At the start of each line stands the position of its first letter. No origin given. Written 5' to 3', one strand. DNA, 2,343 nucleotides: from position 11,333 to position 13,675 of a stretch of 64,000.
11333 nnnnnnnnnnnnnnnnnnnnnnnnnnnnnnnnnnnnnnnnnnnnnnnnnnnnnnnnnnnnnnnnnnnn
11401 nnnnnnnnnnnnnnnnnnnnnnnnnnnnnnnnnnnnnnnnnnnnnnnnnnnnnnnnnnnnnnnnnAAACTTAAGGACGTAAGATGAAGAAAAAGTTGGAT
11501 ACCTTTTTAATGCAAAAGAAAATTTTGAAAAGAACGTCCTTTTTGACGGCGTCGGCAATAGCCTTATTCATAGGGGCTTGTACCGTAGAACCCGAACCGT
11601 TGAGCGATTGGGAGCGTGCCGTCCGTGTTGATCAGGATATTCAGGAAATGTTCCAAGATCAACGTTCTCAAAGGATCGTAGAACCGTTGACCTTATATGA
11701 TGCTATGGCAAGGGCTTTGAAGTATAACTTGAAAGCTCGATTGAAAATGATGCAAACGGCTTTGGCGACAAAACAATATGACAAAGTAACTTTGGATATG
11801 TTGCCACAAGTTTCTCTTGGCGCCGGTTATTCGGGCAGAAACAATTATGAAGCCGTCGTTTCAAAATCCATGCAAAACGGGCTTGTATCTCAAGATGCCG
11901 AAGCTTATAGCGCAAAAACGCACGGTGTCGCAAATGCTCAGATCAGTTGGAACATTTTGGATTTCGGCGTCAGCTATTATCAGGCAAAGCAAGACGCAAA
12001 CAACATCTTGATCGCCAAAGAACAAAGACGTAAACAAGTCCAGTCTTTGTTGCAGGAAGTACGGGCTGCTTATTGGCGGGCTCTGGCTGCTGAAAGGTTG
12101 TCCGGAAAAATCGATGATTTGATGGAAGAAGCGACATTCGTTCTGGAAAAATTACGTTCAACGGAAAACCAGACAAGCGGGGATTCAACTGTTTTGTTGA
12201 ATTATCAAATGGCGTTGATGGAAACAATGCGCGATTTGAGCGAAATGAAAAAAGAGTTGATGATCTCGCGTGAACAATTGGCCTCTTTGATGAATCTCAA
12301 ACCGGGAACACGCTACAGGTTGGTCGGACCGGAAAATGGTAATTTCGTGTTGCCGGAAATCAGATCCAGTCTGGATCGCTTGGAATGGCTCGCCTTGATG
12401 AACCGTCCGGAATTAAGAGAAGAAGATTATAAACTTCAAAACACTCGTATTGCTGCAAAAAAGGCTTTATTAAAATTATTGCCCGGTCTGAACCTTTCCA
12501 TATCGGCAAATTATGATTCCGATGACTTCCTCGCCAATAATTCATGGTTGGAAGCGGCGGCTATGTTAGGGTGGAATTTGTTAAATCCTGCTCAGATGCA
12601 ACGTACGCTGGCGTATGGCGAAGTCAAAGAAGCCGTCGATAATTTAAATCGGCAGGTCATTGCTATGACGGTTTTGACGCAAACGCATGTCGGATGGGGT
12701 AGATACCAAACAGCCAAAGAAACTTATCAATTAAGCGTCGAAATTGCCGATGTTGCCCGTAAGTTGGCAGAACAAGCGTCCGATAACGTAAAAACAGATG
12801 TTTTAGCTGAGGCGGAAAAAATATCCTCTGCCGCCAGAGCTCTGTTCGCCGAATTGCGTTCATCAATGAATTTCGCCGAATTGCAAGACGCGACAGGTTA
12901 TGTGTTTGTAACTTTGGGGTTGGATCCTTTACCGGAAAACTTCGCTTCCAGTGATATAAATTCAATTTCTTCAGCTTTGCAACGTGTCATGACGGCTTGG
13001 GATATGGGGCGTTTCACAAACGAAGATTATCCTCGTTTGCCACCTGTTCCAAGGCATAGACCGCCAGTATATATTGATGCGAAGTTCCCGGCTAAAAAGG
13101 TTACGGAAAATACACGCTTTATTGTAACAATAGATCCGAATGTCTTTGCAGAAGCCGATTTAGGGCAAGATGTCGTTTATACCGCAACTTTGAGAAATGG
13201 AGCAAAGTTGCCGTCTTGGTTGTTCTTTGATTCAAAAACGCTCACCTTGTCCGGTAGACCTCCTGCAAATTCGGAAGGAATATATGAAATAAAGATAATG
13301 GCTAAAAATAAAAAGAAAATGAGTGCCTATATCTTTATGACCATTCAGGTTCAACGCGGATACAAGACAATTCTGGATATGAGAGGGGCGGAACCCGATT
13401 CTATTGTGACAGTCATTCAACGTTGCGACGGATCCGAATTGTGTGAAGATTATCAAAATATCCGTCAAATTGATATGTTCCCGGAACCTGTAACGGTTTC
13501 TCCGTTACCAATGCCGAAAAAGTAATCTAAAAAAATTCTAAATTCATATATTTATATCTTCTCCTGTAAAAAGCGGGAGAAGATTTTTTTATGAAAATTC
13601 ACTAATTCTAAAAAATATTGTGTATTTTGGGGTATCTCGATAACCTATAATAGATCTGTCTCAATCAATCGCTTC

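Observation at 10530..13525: TolC/NodT-type outer-membrane factor fused to a C-terminal cadherin-like (He_PIG) domain, paired with an upstream secreted acidic protein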

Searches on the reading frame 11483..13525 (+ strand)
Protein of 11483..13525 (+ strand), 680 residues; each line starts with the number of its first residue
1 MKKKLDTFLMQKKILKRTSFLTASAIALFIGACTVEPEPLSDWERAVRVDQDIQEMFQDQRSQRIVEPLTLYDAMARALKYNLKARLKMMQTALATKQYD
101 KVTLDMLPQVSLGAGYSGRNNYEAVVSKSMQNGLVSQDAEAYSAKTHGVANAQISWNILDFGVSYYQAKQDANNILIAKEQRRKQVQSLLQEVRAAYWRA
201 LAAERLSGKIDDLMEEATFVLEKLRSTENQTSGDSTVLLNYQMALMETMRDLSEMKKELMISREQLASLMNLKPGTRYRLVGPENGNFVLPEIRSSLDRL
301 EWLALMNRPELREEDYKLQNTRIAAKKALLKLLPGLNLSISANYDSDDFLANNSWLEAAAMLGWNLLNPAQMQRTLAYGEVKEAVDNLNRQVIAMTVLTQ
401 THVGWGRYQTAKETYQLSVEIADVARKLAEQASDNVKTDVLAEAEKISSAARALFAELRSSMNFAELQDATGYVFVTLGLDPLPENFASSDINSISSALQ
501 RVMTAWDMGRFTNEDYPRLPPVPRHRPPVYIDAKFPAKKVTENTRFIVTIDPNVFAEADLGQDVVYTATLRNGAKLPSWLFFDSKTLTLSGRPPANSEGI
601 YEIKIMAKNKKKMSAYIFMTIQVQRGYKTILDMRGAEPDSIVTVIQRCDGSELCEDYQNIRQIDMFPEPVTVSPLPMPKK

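Call 3: search_protein_families(library=pfam, proteins=[window:11483-13525:+], max_evalue=1)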
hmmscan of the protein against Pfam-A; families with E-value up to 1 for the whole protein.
window:11483-13525:+ (680 aa): 3 families
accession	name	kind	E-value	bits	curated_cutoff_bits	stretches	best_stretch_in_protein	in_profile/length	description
PF02321.23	OEP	-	2e-22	80.3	22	2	72-271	2-187/187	Outer membrane efflux protein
PF05345.18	He_PIG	-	4.1e-14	53.2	24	1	537-623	10-95/96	Putative Ig domain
PF21128.4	MCM4_WHD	-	0.12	12.9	24.4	1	418-444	26-52/75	MCM4, winged helix domain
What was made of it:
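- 11582..13012 (+): OMF (TolC-family) core, aa 34-510. It has two OEP repeats, four beta-strands, long helices and an equatorial helix at 492-507 that ends at conserved W506/G509. Pfam OEP E 2e-22 (call 3).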

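Call 4: search_protein_families(library=ncbifam, proteins=[window:11483-13525:+], max_evalue=1)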
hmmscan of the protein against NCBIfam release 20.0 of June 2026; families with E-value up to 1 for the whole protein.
window:11483-13525:+ (680 aa): 1 family
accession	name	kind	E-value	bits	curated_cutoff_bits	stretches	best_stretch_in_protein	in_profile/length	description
TIGR01844.1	type_I_sec_TolC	subfamily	5.7e-08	32.2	225.15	1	68-350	2-267/414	TolC family outer membrane protein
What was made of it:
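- On TIGR01844 type I secretion TolC subfamily: 32.2 bits (call 4).
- Closest known: TolC / NodT-type outer-membrane factors. Different: It scores 32 bits against TIGR01844, far below the 225-bit cutoff (call 4).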

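Call 6: find_homologous_proteins(query=window:11483-13525:+)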
Query window:11483-13525:+ (680 aa): 1969 proteins with E <= 0.001 among 8000 candidates; the best 120 are listed.
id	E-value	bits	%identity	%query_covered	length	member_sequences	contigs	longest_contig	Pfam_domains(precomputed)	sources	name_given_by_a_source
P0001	0.0e+0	1258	83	100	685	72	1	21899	PF05345.19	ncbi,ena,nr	ncbi:MAG: TolC family protein [Alphaproteobacteria bacterium]|nr:TolC family protein [Alphaproteobac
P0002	0.0e+0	1256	83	100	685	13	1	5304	PF02321.24,PF05345.19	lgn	-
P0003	0.0e+0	1223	79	100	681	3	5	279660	PF02321.24,PF05345.19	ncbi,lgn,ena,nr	ncbi:MAG: TolC family protein [Alphaproteobacteria bacterium]|nr:TolC family protein [Alphaproteobac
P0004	0.0e+0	1222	80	100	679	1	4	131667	PF02321.24,PF05345.19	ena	-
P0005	0.0e+0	1221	100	81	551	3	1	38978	PF05345.19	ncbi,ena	-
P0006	0.0e+0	1205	79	99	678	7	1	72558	PF02321.24,PF05345.19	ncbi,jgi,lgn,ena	-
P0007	0.0e+0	1194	78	100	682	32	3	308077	PF02321.24,PF05345.19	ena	-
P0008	0.0e+0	1189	78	99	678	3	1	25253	PF02321.24,PF05345.19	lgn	-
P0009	0.0e+0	1187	77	100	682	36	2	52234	PF02321.24,PF05345.19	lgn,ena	-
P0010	0.0e+0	1185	77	100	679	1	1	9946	PF02321.24,PF05345.19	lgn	-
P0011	0.0e+0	1185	77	99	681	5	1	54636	PF02321.24,PF05345.19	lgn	-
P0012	0.0e+0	1183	77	100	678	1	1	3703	PF02321.24,PF05345.19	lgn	-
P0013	0.0e+0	1173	76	99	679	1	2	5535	PF02321.24,PF05345.19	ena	-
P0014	0.0e+0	1159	75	99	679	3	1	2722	PF02321.24,PF05345.19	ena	-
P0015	0.0e+0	1148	75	99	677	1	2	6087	PF02321.24,PF05345.19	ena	-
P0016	0.0e+0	1145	74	99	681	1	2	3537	PF02321.24,PF05345.19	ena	-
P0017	0.0e+0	1135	73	99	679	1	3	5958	PF05345.19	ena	-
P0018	0.0e+0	1037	70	99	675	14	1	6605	PF05345.19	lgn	-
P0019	0.0e+0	1034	69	98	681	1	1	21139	PF02321.24,PF05345.19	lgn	-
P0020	0.0e+0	1031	69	99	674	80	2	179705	PF02321.24,PF05345.19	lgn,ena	-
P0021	0.0e+0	1029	68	98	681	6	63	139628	PF02321.24,PF05345.19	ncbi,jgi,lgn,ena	jgi:outer membrane protein TolC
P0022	0.0e+0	1028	68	99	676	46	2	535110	PF02321.24,PF05345.19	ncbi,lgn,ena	-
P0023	2.0e-296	1003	66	98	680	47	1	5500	PF02321.24,PF05345.19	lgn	-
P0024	9.1e-295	997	66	97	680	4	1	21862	PF02321.24,PF05345.19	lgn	-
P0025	3.6e-287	972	65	99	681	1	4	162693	PF02321.24,PF05345.19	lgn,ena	-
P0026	6.6e-284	961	64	99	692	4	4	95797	PF02321.24,PF05345.19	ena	-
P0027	6.7e-258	875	58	98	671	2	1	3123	PF05345.19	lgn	-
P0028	1.9e-256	871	59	100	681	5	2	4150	PF02321.24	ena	-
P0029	5.6e-247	839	57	100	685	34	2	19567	PF02321.24,PF05345.19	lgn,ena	-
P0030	5.6e-241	820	57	98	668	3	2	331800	PF05345.19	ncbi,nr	ncbi:MAG: TolC family protein [Alphaproteobacteria bacterium]|nr:TolC family protein [Alphaproteobac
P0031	1.7e-218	745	82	61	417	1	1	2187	PF02321.24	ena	-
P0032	7.6e-193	661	73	61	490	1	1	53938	PF02321.24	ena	-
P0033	1.9e-184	633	45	94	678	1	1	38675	PF02321.24,PF05345.19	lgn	-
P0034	3.8e-172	592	44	94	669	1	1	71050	PF05345.19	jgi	jgi:outer membrane protein TolC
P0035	4.0e-162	559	63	59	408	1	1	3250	PF02321.24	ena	-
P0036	2.3e-161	557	40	96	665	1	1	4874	PF02321.24,PF05345.19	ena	-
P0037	4.8e-154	532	39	98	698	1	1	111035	PF05345.19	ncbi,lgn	ncbi:MAG: TolC family protein [Alphaproteobacteria bacterium]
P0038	1.4e-113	399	42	72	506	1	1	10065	PF02321.24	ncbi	ncbi:MAG: TolC family protein [Pseudomonadota bacterium]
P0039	2.6e-107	378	41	73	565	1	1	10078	PF02321.24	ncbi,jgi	jgi:multidrug efflux system outer membrane protein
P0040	3.3e-106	374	38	73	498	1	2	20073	PF02321.24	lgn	-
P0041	7.2e-106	373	41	72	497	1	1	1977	PF02321.24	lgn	-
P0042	3.3e-105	371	40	74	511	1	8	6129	PF02321.24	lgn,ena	-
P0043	3.5e-105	371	40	74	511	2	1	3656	PF02321.24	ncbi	-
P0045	5.9e-105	370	39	73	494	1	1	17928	PF02321.24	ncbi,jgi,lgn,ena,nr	ncbi:MAG: transporter [Gammaproteobacteria bacterium HGW-Gammaproteobacteria-5]|nr:MAG: transporter 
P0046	6.2e-105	370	40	74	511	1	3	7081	PF02321.24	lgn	-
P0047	1.3e-104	369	39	74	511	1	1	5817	PF02321.24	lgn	-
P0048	1.3e-104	369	39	74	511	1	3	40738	PF02321.24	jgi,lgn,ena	jgi:outer membrane protein TolC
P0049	1.5e-104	369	38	75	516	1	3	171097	PF02321.24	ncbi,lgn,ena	-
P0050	1.7e-104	369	39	74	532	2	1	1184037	PF02321.24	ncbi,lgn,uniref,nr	ncbi:TolC family protein [Indioceanicola profundi]|uniref:TolC family protein n=1 Tax=Indioceanicola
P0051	1.7e-104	369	39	74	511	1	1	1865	PF02321.24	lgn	-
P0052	7.3e-104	367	39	73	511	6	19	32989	PF02321.24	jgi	jgi:outer membrane protein TolC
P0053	8.7e-104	366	39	71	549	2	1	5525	PF02321.24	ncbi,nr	ncbi:MAG TPA: TolC family protein [Arenibaculum sp.]|nr:TolC family protein [Arenibaculum sp.]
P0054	1.1e-103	366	39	72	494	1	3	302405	PF02321.24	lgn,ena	-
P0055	1.2e-103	366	38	73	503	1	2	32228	PF02321.24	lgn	-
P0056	1.4e-103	366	40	71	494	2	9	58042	PF02321.24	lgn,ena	-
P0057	2.0e-103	365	38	73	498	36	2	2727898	PF02321.24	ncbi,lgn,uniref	ncbi:TolC family protein [Pectobacterium sp. CHL-2024]|uniref:TolC family protein n=1 Tax=Pectobacte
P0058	2.3e-103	365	40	71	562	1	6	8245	PF02321.24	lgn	-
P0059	2.7e-103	365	39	73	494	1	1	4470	PF02321.24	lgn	-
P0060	2.9e-103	365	39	73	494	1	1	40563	PF02321.24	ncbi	ncbi:MAG: TolC family protein [Pseudomonadota bacterium]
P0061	3.6e-103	364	40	74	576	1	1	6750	PF02321.24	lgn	-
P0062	4.6e-103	364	38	73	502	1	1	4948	PF02321.24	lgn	-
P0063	8.6e-103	363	39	73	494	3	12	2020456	PF02321.24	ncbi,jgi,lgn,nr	ncbi:TolC family protein [Stutzerimonas stutzeri]|jgi:multidrug efflux system outer membrane protein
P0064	9.1e-103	363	39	73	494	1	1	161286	PF02321.24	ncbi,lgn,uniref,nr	ncbi:TolC family protein [Pseudomonas sp. NCCP-436]|uniref:TolC family protein n=1 Tax=Pseudomonas s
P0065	1.5e-102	362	39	73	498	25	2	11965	PF02321.24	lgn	-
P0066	1.6e-102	362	38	73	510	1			PF02321.24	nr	nr:TolC family protein [Pectobacterium brasiliense]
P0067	1.8e-102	362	38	73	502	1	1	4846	PF02321.24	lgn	-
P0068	1.9e-102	362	39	72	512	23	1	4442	PF02321.24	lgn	-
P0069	2.1e-102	362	38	73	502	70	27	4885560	PF02321.24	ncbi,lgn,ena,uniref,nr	ncbi:TolC family protein [Pectobacterium brasiliense]|uniref:TolC family protein n=1 Tax=Pectobacter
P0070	2.6e-102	362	39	74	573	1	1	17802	PF02321.24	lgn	-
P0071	2.8e-102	361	38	74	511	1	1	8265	PF02321.24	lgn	-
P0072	3.0e-102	361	39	73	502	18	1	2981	PF02321.24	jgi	jgi:outer membrane protein TolC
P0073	3.6e-102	361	39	73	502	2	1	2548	PF02321.24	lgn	-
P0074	3.8e-102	361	38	73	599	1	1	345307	PF02321.24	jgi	jgi:outer membrane protein TolC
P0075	5.2e-102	361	39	72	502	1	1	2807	PF02321.24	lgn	-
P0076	5.3e-102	361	38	73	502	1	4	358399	PF02321.24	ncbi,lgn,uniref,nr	ncbi:TolC family protein [Pectobacterium brasiliense]|uniref:TolC family protein n=1 Tax=Pectobacter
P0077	6.3e-102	360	39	73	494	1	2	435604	PF02321.24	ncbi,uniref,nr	ncbi:TolC family protein [Ectopseudomonas mendocina]|uniref:TolC family protein n=1 Tax=Ectopseudomo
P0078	6.4e-102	360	39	72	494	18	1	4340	PF02321.24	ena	-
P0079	7.4e-102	360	39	71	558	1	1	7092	PF02321.24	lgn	-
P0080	7.7e-102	360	39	73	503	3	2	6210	PF02321.24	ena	-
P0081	9.9e-102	360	40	73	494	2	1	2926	PF02321.24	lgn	-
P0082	3.3e-101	358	39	73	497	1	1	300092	PF02321.24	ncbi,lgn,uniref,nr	ncbi:TolC family protein [Pseudomonas resinovorans]|uniref:TolC family protein n=1 Tax=Metapseudomon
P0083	5.6e-101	357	38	73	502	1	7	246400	PF02321.24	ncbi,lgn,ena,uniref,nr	ncbi:TolC family protein [Candidatus Symbiopectobacterium sp. NZEC135]|uniref:TolC family protein n=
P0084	6.3e-101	357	38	71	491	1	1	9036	PF02321.24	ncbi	-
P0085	7.3e-101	357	37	73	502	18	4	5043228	PF02321.24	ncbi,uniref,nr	ncbi:TolC family protein [Pectobacterium wasabiae]|uniref:Transporter n=1 Tax=Pectobacterium wasabia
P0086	7.6e-101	357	40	72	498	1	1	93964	PF02321.24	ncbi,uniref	ncbi:MAG: TolC family protein [Pseudomonas sp.]|uniref:TolC family protein n=1 Tax=Pseudomonas sp. T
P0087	1.6e-100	356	36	73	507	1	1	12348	PF02321.24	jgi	jgi:outer membrane protein TolC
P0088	1.8e-100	355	37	73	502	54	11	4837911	PF02321.24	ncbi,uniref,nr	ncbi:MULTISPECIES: TolC family protein [Dickeya]|uniref:TolC family protein n=1 Tax=Dickeya TaxID=20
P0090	1.9e-100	355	37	74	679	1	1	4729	PF05036.19,PF02321.24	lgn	-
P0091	2.1e-100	355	38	71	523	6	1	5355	PF02321.24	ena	-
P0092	2.3e-100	355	38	72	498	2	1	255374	PF02321.24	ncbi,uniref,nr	ncbi:transporter [Izhakiella australiensis]|uniref:Transporter n=1 Tax=Izhakiella australiensis TaxI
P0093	2.5e-100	355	38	72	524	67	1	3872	PF02321.24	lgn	-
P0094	3.6e-100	354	38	74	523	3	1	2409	PF02321.24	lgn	-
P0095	3.8e-100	354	38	73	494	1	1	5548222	PF02321.24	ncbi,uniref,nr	ncbi:TolC family protein [Pseudomonas sp. AA-38]|uniref:TolC family protein n=1 Tax=Pseudomonas sp. 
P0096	4.3e-100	354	37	73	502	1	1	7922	PF02321.24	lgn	-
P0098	4.6e-100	354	37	73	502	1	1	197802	PF02321.24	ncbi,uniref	ncbi:TolC family protein [Pectobacterium sp. B1J-3]|uniref:TolC family protein n=1 Tax=Pectobacteriu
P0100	6.3e-100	354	38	74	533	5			PF02321.24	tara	tara:strand:+ start:643 stop:2244 length:1602 start_codon:yes stop_codon:yes gene_type:complete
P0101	1.0e-99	353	37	71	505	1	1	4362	PF02321.24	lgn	-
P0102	1.2e-99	353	39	72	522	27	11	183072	PF02321.24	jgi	jgi:outer membrane protein TolC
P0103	1.5e-99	352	38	73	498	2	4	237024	PF02321.24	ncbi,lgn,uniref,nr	ncbi:transporter [Brenneria roseae subsp. roseae]|uniref:TolC family protein n=1 Tax=Brenneria rosea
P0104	1.9e-99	352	39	73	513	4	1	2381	PF02321.24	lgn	-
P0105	2.2e-99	352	39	70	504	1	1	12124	PF02321.24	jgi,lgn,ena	-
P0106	2.9e-99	351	38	74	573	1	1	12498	PF02321.24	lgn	-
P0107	5.7e-99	351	37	73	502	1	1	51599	PF02321.24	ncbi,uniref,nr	ncbi:TolC family protein [Pectobacterium fontis]|uniref:Transporter n=1 Tax=Pectobacterium fontis Ta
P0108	6.8e-99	350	39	71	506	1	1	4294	PF02321.24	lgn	-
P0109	7.9e-99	350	37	71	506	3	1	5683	PF02321.24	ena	-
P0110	8.6e-99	350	37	73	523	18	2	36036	PF02321.24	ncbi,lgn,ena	-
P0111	1.7e-98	349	38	73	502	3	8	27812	PF02321.24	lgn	-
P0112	1.8e-98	349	37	73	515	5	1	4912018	PF02321.24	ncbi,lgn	-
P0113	1.9e-98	349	37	72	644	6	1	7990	PF02321.24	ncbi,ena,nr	ncbi:MAG: TolC family protein [Desulfobulbaceae bacterium]|nr:TolC family protein [Desulfobulbaceae 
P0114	2.1e-98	349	36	82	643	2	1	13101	PF02321.24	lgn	-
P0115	3.5e-98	348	38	73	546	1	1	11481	PF02321.24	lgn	-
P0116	3.8e-98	348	37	75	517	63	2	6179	PF02321.24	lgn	-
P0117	4.6e-98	348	38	73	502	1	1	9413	PF02321.24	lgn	-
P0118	4.9e-98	347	38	70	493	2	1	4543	PF02321.24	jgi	jgi:outer membrane protein TolC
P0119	5.5e-98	347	38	71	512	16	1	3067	PF02321.24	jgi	jgi:outer membrane protein TolC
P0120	6.4e-98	347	38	73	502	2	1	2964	PF02321.24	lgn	-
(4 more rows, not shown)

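Call 7: find_encoding_contigs(protein=P0069, flank=8000, max_places=3)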
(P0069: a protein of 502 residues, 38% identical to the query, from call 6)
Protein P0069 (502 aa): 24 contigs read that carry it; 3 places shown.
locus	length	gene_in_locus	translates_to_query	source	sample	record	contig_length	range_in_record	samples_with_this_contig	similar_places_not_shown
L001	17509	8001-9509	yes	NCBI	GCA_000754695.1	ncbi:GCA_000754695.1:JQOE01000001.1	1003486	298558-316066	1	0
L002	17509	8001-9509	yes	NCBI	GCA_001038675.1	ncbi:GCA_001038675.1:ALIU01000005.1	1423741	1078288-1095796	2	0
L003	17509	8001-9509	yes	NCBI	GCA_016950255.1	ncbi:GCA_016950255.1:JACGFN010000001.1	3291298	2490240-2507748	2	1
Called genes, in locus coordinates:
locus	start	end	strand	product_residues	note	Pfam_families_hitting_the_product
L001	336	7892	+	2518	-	PF14252:DUF4347, PF05345:He_PIG, PF05345:He_PIG, PF05345:He_PIG, PF05345:He_PIG, PF17803:Cadherin_4, PF05345:He_PIG, PF05345:He_PIG, +15 more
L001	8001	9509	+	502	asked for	PF02321:OEP (faint)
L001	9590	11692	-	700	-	PF00501:AMP-binding, PF13193:AMP-binding_C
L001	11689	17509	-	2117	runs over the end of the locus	PF18563:TubC_N (weak), PF00668:Condensation, PF00501:AMP-binding, PF00550:PP-binding, PF00668:Condensation, PF00550:PP-binding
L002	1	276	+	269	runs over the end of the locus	PF07484:Collar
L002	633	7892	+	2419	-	PF14252:DUF4347, PF05345:He_PIG, PF05345:He_PIG, PF05345:He_PIG, PF05345:He_PIG, PF05345:He_PIG, PF05345:He_PIG, PF05345:He_PIG, +12 more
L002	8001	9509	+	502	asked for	PF02321:OEP (faint)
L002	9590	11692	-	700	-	PF00501:AMP-binding, PF13193:AMP-binding_C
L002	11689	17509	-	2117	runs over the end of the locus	PF18563:TubC_N (weak), PF00668:Condensation, PF00501:AMP-binding, PF00550:PP-binding, PF00668:Condensation, PF00550:PP-binding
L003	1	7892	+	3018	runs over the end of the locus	PF14252:DUF4347, PF05345:He_PIG, PF05345:He_PIG, PF05345:He_PIG, PF05345:He_PIG, PF17803:Cadherin_4, PF05345:He_PIG, PF05345:He_PIG, +29 more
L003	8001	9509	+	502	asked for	PF02321:OEP (faint)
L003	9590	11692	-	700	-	PF00501:AMP-binding, PF13193:AMP-binding_C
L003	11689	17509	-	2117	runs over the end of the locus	PF18563:TubC_N (weak), PF00668:Condensation, PF00501:AMP-binding, PF00550:PP-binding, PF00668:Condensation, PF00550:PP-binding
